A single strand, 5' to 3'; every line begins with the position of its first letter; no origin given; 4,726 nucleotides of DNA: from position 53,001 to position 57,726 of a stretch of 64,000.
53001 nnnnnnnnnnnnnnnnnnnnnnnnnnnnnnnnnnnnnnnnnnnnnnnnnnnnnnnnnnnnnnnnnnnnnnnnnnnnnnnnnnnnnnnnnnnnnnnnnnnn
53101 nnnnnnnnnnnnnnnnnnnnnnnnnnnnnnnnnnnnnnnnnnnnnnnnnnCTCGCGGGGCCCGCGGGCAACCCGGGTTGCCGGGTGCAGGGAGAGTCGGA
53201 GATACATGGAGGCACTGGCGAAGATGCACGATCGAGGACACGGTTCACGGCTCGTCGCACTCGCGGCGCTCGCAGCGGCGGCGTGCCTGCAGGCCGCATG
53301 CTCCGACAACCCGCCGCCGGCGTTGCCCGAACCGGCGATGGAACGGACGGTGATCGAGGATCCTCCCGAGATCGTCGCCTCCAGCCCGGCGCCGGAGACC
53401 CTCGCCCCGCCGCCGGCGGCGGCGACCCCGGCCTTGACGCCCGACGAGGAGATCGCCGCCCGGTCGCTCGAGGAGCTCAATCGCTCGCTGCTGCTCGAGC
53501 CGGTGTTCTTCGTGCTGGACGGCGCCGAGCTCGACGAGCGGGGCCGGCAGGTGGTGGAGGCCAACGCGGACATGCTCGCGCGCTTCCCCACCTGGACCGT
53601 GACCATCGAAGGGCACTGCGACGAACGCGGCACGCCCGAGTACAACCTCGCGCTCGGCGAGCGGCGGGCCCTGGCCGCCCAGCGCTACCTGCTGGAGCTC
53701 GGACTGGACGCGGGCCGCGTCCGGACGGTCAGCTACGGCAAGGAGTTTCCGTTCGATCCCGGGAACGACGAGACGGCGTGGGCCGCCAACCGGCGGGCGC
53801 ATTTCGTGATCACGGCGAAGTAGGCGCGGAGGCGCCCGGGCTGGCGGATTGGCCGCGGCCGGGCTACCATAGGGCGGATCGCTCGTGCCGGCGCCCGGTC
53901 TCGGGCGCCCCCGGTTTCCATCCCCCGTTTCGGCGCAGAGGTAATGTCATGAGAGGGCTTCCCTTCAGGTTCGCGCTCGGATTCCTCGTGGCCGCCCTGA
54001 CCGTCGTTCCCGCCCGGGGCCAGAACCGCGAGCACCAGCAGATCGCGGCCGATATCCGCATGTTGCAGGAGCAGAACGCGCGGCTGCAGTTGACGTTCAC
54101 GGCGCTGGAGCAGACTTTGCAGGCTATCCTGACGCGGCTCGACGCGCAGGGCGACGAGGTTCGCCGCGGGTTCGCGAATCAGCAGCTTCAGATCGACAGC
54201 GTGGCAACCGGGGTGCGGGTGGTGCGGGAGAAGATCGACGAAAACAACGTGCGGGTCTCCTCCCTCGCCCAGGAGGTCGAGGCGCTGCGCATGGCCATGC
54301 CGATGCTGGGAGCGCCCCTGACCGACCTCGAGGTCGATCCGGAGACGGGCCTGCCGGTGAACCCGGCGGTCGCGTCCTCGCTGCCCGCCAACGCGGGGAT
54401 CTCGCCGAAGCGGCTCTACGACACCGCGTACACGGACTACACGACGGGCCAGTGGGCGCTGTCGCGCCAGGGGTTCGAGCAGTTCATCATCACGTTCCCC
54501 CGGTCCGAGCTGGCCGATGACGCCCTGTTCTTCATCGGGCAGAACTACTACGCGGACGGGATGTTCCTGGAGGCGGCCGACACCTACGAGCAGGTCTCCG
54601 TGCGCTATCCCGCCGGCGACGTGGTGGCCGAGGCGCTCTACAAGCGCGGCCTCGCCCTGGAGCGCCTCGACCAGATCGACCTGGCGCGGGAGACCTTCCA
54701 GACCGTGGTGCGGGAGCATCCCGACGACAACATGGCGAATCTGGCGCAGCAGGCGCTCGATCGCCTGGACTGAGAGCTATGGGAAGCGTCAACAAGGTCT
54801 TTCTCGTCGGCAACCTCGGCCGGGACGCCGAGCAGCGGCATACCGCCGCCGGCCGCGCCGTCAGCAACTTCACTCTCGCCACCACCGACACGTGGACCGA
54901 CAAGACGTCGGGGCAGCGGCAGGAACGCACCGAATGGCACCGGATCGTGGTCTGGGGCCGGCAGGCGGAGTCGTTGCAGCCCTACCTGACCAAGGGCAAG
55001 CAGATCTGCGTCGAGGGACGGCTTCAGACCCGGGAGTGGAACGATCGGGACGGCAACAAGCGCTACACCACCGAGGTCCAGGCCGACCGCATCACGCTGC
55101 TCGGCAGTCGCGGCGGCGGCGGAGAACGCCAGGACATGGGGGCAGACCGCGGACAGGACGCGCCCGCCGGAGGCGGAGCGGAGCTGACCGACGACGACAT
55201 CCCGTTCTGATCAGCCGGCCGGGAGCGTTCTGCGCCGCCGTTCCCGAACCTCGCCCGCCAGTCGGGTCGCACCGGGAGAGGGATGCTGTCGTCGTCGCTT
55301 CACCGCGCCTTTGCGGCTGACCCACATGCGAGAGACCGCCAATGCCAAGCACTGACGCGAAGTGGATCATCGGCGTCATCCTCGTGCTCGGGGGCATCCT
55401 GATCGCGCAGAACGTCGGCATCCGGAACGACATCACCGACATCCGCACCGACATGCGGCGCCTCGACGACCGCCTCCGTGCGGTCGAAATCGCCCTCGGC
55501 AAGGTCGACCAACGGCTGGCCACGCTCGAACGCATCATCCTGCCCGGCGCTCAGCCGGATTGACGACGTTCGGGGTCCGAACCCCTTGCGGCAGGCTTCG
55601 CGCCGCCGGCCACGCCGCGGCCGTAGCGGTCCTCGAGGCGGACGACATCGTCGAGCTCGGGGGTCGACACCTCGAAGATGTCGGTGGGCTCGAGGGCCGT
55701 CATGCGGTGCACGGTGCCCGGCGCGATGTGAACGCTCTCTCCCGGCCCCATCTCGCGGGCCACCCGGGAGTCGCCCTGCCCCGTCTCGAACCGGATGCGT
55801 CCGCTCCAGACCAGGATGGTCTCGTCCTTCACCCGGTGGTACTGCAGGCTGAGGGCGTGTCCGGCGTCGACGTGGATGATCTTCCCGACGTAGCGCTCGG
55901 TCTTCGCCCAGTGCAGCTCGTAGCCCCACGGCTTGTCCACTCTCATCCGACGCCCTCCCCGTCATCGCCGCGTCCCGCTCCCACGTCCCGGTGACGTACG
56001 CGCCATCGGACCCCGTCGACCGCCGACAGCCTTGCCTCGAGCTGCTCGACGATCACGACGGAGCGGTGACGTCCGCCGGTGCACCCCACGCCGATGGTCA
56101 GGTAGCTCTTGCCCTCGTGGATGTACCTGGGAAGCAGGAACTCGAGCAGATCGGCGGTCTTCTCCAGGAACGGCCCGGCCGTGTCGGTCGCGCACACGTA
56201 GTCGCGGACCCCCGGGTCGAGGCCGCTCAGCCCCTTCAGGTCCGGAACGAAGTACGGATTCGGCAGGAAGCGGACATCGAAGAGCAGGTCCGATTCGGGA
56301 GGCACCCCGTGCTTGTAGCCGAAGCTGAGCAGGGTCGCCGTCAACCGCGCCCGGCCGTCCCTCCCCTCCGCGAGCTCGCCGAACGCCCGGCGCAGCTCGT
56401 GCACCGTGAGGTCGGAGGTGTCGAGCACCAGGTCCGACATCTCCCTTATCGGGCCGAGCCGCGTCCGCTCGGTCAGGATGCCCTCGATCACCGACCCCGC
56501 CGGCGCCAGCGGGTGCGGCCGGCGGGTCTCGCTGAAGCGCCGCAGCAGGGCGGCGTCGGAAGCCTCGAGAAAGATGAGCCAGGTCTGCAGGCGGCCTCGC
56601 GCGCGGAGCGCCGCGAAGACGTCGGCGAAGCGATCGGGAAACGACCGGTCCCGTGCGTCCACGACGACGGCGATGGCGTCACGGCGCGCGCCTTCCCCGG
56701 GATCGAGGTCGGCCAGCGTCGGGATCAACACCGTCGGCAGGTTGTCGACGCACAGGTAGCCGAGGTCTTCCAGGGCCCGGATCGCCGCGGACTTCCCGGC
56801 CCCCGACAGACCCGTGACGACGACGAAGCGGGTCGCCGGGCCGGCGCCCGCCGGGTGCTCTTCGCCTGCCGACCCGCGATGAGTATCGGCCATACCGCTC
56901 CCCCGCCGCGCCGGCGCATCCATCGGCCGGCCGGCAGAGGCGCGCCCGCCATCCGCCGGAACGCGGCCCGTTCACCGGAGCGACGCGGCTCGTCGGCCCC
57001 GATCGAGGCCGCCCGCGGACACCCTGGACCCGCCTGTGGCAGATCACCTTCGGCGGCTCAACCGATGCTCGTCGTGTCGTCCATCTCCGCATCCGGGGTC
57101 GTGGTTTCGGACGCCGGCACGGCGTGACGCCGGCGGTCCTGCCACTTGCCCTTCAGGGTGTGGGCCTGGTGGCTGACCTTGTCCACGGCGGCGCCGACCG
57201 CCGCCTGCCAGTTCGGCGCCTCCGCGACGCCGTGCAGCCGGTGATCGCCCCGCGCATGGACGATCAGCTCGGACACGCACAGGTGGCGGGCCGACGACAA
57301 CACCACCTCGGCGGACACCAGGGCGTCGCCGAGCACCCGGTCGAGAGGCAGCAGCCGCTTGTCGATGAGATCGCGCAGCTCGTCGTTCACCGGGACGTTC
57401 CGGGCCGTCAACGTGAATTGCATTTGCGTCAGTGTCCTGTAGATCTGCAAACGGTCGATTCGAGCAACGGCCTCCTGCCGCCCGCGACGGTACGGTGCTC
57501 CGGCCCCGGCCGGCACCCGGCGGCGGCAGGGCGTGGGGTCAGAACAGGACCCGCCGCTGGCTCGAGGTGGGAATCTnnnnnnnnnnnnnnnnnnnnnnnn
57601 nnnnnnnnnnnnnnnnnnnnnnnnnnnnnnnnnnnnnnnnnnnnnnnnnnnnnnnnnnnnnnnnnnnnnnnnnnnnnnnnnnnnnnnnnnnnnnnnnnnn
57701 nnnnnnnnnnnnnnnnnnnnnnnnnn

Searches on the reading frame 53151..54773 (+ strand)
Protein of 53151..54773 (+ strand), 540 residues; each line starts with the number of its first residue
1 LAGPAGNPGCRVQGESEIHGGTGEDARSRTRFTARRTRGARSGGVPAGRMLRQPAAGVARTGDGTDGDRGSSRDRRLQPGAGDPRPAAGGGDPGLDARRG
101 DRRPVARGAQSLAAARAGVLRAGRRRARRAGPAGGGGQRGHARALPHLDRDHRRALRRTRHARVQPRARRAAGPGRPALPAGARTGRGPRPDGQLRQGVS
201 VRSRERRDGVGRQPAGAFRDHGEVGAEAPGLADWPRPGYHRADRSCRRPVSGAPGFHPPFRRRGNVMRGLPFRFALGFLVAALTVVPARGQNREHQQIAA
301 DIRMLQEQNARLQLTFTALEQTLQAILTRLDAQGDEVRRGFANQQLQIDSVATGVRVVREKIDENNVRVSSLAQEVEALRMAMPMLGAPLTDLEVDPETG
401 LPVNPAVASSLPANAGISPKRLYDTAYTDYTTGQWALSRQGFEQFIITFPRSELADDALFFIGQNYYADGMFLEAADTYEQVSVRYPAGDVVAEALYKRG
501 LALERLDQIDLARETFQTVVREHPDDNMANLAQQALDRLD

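Call 69: search_protein_families(library=pfam, max_evalue=0.00001, proteins=[window:53151-54773:+])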
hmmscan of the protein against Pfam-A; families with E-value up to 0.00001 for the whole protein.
window:53151-54773:+ (540 aa): 2 families
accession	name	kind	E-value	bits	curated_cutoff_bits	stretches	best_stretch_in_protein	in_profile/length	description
PF13174.12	TPR_6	-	5.4e-13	49.1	26.3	1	494-525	1-32/33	Tetratricopeptide repeat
PF07719.23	TPR_2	-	6.3e-08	32.6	27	0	493-526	1-34/34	Tetratricopeptide repeat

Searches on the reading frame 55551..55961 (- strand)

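Call 11: search_protein_families(library=pfam, proteins=[window:55551-55961:-])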
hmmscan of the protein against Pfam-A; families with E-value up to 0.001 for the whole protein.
window:55551-55961:- (136 aa): 2 families
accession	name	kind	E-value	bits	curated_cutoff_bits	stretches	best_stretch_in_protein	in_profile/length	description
PF01050.24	MannoseP_isomer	-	2.1e-09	38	23.6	1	7-111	11-116/116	Mannose-6-phosphate isomerase C-terminal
PF07883.17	Cupin_2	-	2.4e-07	30.8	27.2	1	29-91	3-60/70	Cupin domain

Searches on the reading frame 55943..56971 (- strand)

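Call 11: search_protein_families(library=pfam, proteins=[window:55943-56971:-])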
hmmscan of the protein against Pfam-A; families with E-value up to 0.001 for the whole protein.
window:55943-56971:- (342 aa): 2 families
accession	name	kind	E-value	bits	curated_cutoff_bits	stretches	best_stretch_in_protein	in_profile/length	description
PF03668.21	RapZ-like_N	-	6.8e-45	153.1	25.4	1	49-196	3-149/158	RapZ-like N-terminal domain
PF22740.1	PapZ_C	-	4.3e-43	146.8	27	1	212-330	3-120/121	RapZ C-terminal domain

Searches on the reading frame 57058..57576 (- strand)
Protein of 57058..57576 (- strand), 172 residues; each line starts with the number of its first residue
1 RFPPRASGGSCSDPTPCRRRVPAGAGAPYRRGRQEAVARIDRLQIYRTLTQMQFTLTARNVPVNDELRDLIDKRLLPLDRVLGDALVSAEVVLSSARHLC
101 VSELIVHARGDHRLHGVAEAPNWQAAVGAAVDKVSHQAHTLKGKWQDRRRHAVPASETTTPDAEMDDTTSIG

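Call 11: search_protein_families(library=pfam, proteins=[window:57058-57576:-])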
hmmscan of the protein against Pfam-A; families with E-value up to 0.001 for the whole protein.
window:57058-57576:- (172 aa): 1 family
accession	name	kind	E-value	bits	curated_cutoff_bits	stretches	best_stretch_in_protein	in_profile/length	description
PF02482.25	Ribosomal_S30AE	-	2.6e-10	41.3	23.7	1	55-144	2-86/88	Sigma 54 modulation protein / S30EA ribosomal protein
